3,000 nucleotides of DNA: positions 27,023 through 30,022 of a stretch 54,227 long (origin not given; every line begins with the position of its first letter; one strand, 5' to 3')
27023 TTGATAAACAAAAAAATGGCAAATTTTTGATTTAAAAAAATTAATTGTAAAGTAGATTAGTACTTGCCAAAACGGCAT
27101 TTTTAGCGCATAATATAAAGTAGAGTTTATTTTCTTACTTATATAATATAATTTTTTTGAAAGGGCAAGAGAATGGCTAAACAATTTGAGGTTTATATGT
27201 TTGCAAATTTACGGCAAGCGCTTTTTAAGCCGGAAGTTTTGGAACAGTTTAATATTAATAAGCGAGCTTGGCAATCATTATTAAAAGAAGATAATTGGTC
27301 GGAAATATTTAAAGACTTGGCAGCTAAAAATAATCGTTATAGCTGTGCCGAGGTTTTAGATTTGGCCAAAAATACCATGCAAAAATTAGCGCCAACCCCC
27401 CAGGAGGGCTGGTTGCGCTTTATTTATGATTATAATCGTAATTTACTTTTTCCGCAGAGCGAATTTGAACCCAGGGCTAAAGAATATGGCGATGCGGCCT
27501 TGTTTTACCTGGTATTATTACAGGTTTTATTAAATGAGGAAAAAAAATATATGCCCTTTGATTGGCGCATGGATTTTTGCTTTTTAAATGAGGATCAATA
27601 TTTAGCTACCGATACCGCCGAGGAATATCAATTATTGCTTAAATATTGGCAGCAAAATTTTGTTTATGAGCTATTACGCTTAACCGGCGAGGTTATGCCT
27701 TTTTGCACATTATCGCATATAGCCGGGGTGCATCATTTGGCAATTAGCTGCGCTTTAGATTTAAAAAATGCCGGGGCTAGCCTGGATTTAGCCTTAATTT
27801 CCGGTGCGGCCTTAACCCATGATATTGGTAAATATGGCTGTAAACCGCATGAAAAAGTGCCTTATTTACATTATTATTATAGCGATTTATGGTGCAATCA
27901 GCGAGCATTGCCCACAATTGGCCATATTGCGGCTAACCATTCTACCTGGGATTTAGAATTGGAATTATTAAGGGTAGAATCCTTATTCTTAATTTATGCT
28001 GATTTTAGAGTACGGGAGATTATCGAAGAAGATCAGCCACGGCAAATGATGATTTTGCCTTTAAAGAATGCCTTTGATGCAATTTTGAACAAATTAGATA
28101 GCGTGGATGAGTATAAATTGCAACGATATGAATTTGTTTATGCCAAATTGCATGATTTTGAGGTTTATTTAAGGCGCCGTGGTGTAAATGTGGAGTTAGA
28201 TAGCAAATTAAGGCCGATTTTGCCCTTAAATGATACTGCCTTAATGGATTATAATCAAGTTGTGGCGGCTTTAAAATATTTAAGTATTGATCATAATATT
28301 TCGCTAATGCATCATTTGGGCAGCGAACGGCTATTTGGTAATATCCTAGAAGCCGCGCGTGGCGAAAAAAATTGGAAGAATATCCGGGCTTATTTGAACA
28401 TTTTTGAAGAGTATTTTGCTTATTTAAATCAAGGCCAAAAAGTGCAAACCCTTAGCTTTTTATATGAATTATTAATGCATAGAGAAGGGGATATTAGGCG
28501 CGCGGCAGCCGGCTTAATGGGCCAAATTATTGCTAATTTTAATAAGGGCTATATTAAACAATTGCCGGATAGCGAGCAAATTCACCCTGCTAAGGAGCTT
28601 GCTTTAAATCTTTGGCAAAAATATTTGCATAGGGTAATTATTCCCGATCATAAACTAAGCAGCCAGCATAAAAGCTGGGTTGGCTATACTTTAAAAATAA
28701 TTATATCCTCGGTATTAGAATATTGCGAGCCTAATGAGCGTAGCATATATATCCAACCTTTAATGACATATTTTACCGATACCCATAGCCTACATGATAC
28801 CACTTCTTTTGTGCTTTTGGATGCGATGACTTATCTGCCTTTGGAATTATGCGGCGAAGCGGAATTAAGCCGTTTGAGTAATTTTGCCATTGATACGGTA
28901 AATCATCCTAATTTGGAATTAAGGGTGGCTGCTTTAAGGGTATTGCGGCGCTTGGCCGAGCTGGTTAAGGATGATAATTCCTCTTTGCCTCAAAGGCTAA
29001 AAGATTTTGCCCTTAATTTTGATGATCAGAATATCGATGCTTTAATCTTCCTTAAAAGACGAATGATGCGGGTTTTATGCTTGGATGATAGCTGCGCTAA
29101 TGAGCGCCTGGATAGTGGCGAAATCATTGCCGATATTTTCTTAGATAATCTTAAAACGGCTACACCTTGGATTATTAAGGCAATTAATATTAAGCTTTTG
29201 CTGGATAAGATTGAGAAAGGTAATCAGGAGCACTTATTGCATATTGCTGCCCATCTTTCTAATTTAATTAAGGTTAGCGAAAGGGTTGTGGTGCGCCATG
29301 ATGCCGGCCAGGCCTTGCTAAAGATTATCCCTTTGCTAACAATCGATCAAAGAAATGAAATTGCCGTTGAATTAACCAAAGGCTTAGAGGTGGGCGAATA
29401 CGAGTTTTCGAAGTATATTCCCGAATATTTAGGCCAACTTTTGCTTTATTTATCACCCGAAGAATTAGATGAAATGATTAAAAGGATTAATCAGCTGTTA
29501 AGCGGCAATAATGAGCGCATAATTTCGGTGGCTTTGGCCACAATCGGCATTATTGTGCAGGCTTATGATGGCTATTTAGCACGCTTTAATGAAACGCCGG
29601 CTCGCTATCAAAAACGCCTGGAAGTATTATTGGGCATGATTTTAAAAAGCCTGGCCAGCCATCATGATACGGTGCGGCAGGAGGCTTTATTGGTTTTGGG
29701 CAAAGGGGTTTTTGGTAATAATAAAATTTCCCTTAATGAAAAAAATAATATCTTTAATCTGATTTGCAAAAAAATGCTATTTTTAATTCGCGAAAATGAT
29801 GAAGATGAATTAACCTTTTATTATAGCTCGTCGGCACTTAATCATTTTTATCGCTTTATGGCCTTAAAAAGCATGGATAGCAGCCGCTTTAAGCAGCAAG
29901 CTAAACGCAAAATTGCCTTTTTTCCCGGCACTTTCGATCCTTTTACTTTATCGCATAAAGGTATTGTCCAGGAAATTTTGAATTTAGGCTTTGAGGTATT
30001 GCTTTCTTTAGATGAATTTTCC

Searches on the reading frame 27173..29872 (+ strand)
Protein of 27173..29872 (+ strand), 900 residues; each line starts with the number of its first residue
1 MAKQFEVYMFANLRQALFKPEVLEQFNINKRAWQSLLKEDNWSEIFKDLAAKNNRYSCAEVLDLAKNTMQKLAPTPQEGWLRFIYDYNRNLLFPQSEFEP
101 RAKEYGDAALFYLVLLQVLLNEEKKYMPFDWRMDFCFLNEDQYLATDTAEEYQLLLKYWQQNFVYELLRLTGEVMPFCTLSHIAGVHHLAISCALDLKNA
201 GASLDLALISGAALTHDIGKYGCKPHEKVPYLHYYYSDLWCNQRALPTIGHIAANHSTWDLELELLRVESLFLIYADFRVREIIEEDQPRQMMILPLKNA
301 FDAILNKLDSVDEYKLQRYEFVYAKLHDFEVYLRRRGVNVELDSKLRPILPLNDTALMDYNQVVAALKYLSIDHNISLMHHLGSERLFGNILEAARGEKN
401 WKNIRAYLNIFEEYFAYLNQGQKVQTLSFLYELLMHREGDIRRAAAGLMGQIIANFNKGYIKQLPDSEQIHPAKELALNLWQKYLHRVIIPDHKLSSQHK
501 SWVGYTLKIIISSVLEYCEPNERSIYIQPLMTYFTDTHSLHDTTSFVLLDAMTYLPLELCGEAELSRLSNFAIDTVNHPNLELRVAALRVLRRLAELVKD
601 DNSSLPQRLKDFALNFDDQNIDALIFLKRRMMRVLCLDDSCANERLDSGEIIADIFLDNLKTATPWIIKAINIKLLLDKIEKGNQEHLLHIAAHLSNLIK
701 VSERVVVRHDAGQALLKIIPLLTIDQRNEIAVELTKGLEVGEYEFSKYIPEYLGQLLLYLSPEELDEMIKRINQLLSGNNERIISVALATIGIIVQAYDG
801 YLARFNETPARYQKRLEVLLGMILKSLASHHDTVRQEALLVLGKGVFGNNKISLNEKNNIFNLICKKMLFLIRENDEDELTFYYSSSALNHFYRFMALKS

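Call 48: predict_structure(alignment_id=A3)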
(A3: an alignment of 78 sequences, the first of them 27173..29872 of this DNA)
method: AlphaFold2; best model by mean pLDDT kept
length: 900 residues; sequences in the alignment: 78
mean_pLDDT: 91.2   pTM: 0.87
mean pLDDT of the five models: 91.2, 91.2, 90.8, 89.3, 88.6
residues with pLDDT >= 90: 646; 70-90: 235; 50-70: 19; < 50: 0
segments of 3 or more residues with pLDDT < 50: none
pLDDT, mean of each block of 10 residues (from residue 1): 83 93 90 90 85 88 94 95 96 93 95 96 91 95 94 97 96 91 97 95 95 96 89 90 93 78 83 95 85 94 84 85 93 95 85 92 95 93 90 91 88 87 95 93 96 81 73 81 96 93 95 93 91 85 93 90 90 92 95 84 81 91 93 90 82 90 92 94 90 96 91 96 96 94 88 97 96 94 94 94 89 95 95 91 94 94 96 85 91 92
secondary structure, 60 per line:
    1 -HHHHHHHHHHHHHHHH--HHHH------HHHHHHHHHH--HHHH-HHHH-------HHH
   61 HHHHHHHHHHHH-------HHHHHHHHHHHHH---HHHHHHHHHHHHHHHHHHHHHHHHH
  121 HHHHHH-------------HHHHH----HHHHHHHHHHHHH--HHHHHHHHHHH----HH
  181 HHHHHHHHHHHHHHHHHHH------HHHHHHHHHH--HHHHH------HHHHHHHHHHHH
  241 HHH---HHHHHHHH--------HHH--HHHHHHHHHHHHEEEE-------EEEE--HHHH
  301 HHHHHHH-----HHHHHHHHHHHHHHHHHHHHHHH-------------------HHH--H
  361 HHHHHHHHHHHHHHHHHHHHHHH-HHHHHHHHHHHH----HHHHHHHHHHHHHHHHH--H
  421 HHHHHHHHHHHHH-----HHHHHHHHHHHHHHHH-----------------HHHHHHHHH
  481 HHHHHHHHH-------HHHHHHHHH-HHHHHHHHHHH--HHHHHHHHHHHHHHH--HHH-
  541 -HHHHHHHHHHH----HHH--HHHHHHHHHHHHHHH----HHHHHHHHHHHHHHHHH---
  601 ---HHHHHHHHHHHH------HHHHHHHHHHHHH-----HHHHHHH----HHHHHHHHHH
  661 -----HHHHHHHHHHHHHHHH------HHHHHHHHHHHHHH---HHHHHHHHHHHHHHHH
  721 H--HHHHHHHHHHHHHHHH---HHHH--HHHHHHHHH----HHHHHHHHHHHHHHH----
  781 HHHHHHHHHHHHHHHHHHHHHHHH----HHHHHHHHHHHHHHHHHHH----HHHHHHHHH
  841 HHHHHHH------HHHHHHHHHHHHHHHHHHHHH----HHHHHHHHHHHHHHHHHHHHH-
elements in order (helices of 4 or more, strands of 3 or more residues): H2-17 H20-23 H30-39 H42-45 H47-50 H58-72 H80-92 H96-126 H140-144 H149-161 H164-174 H179-199 H206-215 H218-222 H229-243 H247-254 H268-279 E280-283 E291-294 H297-307 H313-335 H360-383 H385-396 H401-417 H420-433 H439-454 H472-489 H497-505 H507-517 H520-534 H542-552 H562-576 H581-597 H604-615 H622-634 H640-646 H651-660 H666-681 H688-701 H705-721 H724-739 H743-746 H749-757 H762-776 H781-804 H809-827 H832-847 H854-874 H879-899

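Call 50: fold_search(model_id=the predicted structure, library=pdb)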
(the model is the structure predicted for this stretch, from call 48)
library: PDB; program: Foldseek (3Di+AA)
matches with E <= 10: 1432; with E <= 0.001: 101
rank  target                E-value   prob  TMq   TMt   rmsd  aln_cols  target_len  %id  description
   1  4rv1_C                4.5e-05  1.00  0.17  0.27  16.8       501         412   13  Crystal Structure of Engineered Protein. Northeast Structural Genomics Consortium (NESG) Target OR497. (released 2014-12-10)
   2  8or0_C                5.0e-05  1.00  0.20  0.17  26.7      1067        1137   12  CAND1-CUL1-RBX1-SKP1-SKP2-CKS1-CDK2 (released 2023-06-28)
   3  8uwb_D                5.1e-05  1.00  0.22  0.32  19.4       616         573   11  Crystal structure of PP2A PPP2R1A-PPP2CA-PPP2R5E phosphatase. (released 2024-04-17)
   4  4rv1_A                5.5e-05  1.00  0.17  0.28  17.1       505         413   14  Crystal Structure of Engineered Protein. Northeast Structural Genomics Consortium (NESG) Target OR497. (released 2014-12-10)
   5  3w3t                  7.0e-05  1.00  0.20  0.19  31.1      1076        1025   12  Crystal structure of Kap121p (released 2013-04-10)
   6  4rv1_D                8.3e-05  1.00  0.16  0.26  16.6       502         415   13  Crystal Structure of Engineered Protein. Northeast Structural Genomics Consortium (NESG) Target OR497. (released 2014-12-10)
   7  7q4o_A                8.6e-05  1.00  0.25  0.26  26.9       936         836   10  Substrate-bound A-like U2 snRNP (released 2022-03-30)
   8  3now                  9.0e-05  1.00  0.15  0.17  32.8       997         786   12  UNC-45 from Drosophila melanogaster (released 2011-03-16)
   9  5ife_C                1.1e-04  1.00  0.21  0.22  23.9       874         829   14  Crystal structure of the human SF3b core complex (released 2016-10-26)
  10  9b31_A                1.2e-04  1.00  0.19  0.18  26.8       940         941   10  Cryo-EM structure of yeast (Nap1)2-Kap114-H2A-H2B (released 2024-11-27)
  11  8sah_A                1.2e-04  1.00  0.20  0.19  29.8      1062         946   11  Huntingtin C-HEAT domain in complex with HAP40 (released 2023-04-26)
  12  8or3_C                1.3e-04  1.00  0.21  0.18  26.9      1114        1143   12  CAND1-CUL1-RBX1-SKP1-SKP2-DCNL1 (released 2023-06-28)
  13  2iae_A                1.5e-04  1.00  0.21  0.30  19.3       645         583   13  Crystal structure of a protein phosphatase 2A (PP2A) holoenzyme. (released 2006-12-26)
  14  7z8t_D                1.6e-04  1.00  0.20  0.16  29.4       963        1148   13  CAND1-SCF-SKP2 CAND1 engaged SCF rocked (released 2023-04-19)
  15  6wx8_A                1.7e-04  1.00  0.18  0.31  16.1       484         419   13  SOX2 bound to Importin-alpha 3 (released 2020-10-28)
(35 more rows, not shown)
